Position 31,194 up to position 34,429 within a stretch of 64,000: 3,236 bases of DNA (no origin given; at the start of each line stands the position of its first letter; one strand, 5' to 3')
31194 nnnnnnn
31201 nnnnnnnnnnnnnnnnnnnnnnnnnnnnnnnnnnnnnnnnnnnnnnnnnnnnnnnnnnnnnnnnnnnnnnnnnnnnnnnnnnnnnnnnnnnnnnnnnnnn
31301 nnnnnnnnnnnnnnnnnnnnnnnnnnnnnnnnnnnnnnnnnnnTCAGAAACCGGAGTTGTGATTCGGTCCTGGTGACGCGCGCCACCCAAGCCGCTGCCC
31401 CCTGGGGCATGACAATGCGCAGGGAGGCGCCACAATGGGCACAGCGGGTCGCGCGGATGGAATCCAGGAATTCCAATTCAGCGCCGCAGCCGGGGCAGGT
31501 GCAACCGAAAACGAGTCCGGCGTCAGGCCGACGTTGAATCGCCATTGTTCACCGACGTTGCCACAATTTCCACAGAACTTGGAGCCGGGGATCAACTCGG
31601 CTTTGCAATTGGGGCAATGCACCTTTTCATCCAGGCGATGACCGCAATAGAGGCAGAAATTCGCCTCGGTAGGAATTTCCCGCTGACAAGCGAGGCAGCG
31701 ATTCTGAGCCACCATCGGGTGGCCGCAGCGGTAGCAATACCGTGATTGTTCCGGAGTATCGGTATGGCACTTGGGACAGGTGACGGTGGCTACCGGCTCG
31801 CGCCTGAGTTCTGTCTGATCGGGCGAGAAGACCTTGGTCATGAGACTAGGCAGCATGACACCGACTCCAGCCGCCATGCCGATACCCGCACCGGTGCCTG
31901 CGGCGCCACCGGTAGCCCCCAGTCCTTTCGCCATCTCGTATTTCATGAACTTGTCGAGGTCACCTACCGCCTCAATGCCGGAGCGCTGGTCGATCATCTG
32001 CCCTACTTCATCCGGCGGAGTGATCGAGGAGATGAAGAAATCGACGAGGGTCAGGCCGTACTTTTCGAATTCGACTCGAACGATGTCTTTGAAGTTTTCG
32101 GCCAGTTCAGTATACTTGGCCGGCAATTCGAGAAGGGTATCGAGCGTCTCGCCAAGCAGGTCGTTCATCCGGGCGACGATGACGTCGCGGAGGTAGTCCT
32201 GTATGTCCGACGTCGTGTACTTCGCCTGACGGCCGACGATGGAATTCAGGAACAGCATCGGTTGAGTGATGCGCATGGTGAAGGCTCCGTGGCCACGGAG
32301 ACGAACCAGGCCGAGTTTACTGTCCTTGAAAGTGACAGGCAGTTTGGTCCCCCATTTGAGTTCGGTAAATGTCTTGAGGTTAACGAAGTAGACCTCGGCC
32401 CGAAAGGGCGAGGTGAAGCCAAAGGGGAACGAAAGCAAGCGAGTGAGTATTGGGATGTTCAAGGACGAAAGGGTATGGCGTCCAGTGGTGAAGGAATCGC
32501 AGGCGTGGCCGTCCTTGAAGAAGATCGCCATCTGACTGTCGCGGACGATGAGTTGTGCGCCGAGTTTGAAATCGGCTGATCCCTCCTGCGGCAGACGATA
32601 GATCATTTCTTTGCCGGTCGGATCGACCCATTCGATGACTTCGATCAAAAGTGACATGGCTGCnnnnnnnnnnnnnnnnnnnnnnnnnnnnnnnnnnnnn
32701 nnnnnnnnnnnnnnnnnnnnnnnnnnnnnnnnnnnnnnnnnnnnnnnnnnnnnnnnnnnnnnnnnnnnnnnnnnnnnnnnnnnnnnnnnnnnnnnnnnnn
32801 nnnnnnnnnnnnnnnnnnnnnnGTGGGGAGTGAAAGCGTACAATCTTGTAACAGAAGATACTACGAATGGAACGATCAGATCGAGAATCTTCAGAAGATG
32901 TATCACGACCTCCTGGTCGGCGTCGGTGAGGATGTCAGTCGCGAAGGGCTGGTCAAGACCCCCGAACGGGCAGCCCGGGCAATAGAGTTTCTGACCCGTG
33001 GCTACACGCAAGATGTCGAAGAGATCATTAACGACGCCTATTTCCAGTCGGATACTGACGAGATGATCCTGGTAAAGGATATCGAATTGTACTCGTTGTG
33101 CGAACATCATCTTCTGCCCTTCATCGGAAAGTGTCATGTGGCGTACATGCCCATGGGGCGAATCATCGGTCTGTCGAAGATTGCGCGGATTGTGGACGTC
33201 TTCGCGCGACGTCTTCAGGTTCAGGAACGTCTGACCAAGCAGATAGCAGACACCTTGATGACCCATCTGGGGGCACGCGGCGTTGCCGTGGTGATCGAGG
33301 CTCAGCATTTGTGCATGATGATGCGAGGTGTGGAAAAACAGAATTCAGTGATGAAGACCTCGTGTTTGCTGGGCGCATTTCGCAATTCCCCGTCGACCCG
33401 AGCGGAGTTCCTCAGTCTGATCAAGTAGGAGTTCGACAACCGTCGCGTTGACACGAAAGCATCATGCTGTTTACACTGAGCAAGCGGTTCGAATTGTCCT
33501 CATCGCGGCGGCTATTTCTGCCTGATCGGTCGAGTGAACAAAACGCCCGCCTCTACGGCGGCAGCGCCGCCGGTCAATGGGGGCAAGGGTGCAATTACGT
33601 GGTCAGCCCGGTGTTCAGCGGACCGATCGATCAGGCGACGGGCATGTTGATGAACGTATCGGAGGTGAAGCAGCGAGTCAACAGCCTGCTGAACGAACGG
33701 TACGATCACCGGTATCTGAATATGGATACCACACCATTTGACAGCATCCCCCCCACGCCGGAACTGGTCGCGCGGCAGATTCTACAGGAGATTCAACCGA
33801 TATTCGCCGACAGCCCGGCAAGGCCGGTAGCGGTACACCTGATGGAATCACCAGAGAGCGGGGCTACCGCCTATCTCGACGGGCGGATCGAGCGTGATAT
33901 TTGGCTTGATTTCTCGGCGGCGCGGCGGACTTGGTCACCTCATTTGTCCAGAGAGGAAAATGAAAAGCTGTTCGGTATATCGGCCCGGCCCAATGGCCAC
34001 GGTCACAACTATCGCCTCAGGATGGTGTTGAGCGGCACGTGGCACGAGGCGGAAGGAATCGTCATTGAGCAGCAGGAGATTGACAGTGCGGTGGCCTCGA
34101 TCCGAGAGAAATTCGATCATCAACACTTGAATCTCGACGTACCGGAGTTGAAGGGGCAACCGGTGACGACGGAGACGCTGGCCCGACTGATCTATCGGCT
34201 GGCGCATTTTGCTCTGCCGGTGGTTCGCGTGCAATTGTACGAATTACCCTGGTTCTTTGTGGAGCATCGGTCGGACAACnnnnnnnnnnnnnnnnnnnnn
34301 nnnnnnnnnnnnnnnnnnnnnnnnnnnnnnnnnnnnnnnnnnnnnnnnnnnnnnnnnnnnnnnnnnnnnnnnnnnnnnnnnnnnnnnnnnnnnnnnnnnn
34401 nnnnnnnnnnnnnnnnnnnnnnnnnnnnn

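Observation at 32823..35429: Pterin biosynthesis cluster: folE + triple-PTPS-domain fusion + SDR reductase (BH4-like pathway candidate)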

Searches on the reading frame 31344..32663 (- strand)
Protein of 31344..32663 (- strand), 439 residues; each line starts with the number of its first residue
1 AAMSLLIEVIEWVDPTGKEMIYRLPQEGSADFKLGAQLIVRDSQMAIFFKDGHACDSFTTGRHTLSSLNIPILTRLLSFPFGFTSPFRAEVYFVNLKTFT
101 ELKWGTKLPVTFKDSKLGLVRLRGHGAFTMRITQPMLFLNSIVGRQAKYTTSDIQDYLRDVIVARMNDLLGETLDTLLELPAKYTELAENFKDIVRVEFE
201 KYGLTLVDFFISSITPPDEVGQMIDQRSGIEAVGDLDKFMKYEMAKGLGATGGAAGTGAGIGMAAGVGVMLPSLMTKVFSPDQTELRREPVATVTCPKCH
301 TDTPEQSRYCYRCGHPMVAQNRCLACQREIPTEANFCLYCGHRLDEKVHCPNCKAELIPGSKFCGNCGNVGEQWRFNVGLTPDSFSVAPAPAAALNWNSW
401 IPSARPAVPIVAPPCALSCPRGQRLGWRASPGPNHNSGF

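Call 45: search_protein_families(library=pfam, proteins=[window:31344-32663:-], max_evalue=0.001)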
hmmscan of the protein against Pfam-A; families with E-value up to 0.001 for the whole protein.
window:31344-32663:- (439 aa): 8 families
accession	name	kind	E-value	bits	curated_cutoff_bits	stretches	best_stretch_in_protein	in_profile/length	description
PF13421.11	Band_7_1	-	3.1e-64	216.9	24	1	21-230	1-209/211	SPFH domain-Band 7 family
PF12773.13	DZR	-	1.8e-19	70.1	27.3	2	296-341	1-45/45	Double zinc ribbon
PF13240.11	Zn_Ribbon_1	-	1.9e-13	50.2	25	2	323-344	2-23/23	zinc-ribbon domain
PF01145.31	Band_7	-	6.8e-11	43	23.6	1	39-227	2-158/176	SPFH domain / Band 7 family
PF17032.10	Zn_ribbon_15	-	4.9e-09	37.3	28.9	0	293-314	52-73/73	zinc-ribbon family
PF13248.11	Zn_ribbon_3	-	6.3e-08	32.3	27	1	347-370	2-25/26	zinc-ribbon domain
PF18912.6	DZR_2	-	6.6e-06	26.3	27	0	294-327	22-56/56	Double zinc ribbon domain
PF24460.1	DUF7575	-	4.2e-05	23.3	28.5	0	320-345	3-28/28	Domain of unknown function (DUF7575)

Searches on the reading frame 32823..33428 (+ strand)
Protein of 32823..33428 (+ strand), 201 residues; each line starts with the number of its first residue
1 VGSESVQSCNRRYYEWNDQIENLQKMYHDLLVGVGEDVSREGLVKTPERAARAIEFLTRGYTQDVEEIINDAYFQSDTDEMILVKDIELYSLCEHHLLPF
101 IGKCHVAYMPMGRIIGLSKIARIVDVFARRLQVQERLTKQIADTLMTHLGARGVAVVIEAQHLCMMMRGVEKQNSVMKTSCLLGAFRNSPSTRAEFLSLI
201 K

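Call 3: search_protein_families(library=pfam, proteins=[window:32823-33428:+], max_evalue=0.01)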
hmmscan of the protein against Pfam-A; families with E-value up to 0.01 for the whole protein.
window:32823-33428:+ (201 aa): 2 families
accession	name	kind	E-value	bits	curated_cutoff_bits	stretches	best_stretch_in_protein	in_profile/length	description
PF01227.27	GTP_cyclohydroI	-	2.9e-75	252.1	27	1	24-200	2-178/179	GTP cyclohydrolase I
PF14489.11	QueF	-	0.0068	17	27.3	0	102-156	4-58/81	QueF-like protein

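Call 4: search_protein_families(library=ncbifam, proteins=[window:32823-33428:+], max_evalue=0.01)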
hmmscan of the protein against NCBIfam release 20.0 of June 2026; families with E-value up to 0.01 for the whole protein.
window:32823-33428:+ (201 aa): 5 families
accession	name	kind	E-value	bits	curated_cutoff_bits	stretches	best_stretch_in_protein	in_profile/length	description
NF006825.1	PRK09347.1-2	subfamily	1.2e-80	269.2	174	1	24-201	2-179/179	GTP cyclohydrolase I FolE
TIGR00063.1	folE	equivalog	5.1e-75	250.9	181.6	1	25-201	3-179/180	GTP cyclohydrolase I FolE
NF006826.0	PRK09347.1-3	subfamily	2.1e-71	239.3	162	1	21-201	7-187/189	GTP cyclohydrolase I FolE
NF006824.0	PRK09347.1-1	equivalog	1.5e-50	171.7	202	1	14-200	29-216/219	GTP cyclohydrolase I FolE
TIGR03139.1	QueF-II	equivalog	0.00057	19.7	86.9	1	76-157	14-95/115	preQ(1) synthase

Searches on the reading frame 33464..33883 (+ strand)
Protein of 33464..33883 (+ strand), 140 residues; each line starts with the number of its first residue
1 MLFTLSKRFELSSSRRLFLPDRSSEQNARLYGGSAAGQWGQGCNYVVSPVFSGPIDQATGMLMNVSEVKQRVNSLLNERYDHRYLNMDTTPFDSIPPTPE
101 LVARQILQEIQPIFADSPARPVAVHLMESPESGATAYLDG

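Call 37: search_solved_structures(query=window:33464-33883:+, max_evalue=10, show_alignments=3)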
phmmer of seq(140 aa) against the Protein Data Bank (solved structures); distinct sequences matched with E-value up to 10: 8.
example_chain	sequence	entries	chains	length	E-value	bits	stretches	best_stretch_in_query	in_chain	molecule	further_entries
3i2b_A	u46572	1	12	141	3.1e-14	56.6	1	5-115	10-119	6-pyruvoyl tetrahydrobiopterin synthase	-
1b66_A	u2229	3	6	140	1.7e-13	54.1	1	5-115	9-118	6-PYRUVOYL TETRAHYDROPTERIN SYNTHASE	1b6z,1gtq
2g64_A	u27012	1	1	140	6e-08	36.2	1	4-131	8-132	Putative 6-pyruvoyl tetrahydrobiopterin synthase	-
4ntk_A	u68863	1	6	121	0.00032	24.1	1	33-114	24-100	6-carboxy-5,6,7,8-tetrahydropterin synthase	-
3qna_A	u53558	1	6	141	0.00046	23.6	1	33-114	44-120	6-carboxy-5,6,7,8-tetrahydropterin synthase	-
4ntm_A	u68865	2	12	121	0.0006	23.2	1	41-114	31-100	6-carboxy-5,6,7,8-tetrahydropterin synthase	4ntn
3qn0_A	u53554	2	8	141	0.00086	22.7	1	41-114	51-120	6-carboxy-5,6,7,8-tetrahydropterin synthase | 6-pyruvoyl tetrahydrobiopterin synthase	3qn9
2oba_A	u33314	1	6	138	0.0022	21.4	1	42-116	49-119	Probable 6-pyruvoyl tetrahydrobiopterin synthase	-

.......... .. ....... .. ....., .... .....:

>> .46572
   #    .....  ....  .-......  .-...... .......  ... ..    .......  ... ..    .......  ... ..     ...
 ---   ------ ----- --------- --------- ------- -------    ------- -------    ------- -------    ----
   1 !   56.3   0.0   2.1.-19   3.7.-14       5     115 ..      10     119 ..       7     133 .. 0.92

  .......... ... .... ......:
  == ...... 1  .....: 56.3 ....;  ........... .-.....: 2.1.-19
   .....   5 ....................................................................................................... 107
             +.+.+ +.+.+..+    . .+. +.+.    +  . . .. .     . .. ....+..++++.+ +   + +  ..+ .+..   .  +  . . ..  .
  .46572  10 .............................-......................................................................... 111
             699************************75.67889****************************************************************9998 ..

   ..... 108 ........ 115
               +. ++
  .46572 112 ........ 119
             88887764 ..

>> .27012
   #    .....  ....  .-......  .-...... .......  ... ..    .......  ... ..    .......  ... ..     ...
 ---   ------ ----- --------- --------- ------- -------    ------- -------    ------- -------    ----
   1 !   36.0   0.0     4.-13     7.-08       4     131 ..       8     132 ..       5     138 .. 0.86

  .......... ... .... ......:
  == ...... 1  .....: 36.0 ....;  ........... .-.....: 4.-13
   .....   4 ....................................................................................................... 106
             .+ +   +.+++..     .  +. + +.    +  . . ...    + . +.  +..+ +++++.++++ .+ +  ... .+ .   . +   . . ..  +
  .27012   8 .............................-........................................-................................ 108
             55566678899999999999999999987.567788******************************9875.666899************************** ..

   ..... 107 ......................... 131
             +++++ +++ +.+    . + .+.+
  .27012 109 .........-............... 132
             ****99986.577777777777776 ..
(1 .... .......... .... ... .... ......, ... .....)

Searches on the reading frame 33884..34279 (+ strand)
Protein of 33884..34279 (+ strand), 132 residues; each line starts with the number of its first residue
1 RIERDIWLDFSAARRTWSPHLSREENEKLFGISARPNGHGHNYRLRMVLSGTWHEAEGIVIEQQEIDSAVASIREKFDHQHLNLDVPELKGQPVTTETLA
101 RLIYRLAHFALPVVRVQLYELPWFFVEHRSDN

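Call 38: search_solved_structures(query=window:33884-34279:+, max_evalue=10, show_alignments=4)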
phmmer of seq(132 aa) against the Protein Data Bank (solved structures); distinct sequences matched with E-value up to 10: 14.
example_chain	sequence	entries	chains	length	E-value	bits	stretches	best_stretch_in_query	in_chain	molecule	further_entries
1b66_A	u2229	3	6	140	2.7e-17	66.6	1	8-120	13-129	6-PYRUVOYL TETRAHYDROPTERIN SYNTHASE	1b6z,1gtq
3i2b_A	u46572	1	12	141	4.6e-17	65.8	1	8-120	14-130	6-pyruvoyl tetrahydrobiopterin synthase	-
2g64_A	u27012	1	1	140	3.8e-11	46.7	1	9-105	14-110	Putative 6-pyruvoyl tetrahydrobiopterin synthase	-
4ntk_A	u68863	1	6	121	3.9e-05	27.2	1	38-114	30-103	6-carboxy-5,6,7,8-tetrahydropterin synthase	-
4ntm_A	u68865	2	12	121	4.6e-05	27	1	39-114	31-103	6-carboxy-5,6,7,8-tetrahydropterin synthase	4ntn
3qna_A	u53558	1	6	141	5.1e-05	26.8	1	38-114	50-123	6-carboxy-5,6,7,8-tetrahydropterin synthase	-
3qn0_A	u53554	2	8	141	6e-05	26.6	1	39-114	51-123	6-carboxy-5,6,7,8-tetrahydropterin synthase | 6-pyruvoyl tetrahydrobiopterin synthase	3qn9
2oba_A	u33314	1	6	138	0.0002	24.9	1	39-130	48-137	Probable 6-pyruvoyl tetrahydrobiopterin synthase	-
1cev_A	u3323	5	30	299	0.022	18.3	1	18-114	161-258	PROTEIN (ARGINASE)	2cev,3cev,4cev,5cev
4hut_A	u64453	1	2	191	0.074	16.6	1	28-77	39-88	Cob(I)yrinic acid a,c-diamide adenosyltransferase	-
1g5r_A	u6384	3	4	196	0.078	16.5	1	28-77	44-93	COB(I)ALAMIN ADENOSYLTRANSFERASE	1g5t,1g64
2dj6_A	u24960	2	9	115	0.73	13.4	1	38-103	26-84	hypothetical protein PH0634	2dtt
1gwi_A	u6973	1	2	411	1.3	12.6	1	54-108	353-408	CYTOCHROME P450 154C1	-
2e7g_A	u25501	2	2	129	1.4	12.5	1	7-72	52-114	Putative ribosome-binding factor A | Putative ribosome-binding factor A, mitochondrial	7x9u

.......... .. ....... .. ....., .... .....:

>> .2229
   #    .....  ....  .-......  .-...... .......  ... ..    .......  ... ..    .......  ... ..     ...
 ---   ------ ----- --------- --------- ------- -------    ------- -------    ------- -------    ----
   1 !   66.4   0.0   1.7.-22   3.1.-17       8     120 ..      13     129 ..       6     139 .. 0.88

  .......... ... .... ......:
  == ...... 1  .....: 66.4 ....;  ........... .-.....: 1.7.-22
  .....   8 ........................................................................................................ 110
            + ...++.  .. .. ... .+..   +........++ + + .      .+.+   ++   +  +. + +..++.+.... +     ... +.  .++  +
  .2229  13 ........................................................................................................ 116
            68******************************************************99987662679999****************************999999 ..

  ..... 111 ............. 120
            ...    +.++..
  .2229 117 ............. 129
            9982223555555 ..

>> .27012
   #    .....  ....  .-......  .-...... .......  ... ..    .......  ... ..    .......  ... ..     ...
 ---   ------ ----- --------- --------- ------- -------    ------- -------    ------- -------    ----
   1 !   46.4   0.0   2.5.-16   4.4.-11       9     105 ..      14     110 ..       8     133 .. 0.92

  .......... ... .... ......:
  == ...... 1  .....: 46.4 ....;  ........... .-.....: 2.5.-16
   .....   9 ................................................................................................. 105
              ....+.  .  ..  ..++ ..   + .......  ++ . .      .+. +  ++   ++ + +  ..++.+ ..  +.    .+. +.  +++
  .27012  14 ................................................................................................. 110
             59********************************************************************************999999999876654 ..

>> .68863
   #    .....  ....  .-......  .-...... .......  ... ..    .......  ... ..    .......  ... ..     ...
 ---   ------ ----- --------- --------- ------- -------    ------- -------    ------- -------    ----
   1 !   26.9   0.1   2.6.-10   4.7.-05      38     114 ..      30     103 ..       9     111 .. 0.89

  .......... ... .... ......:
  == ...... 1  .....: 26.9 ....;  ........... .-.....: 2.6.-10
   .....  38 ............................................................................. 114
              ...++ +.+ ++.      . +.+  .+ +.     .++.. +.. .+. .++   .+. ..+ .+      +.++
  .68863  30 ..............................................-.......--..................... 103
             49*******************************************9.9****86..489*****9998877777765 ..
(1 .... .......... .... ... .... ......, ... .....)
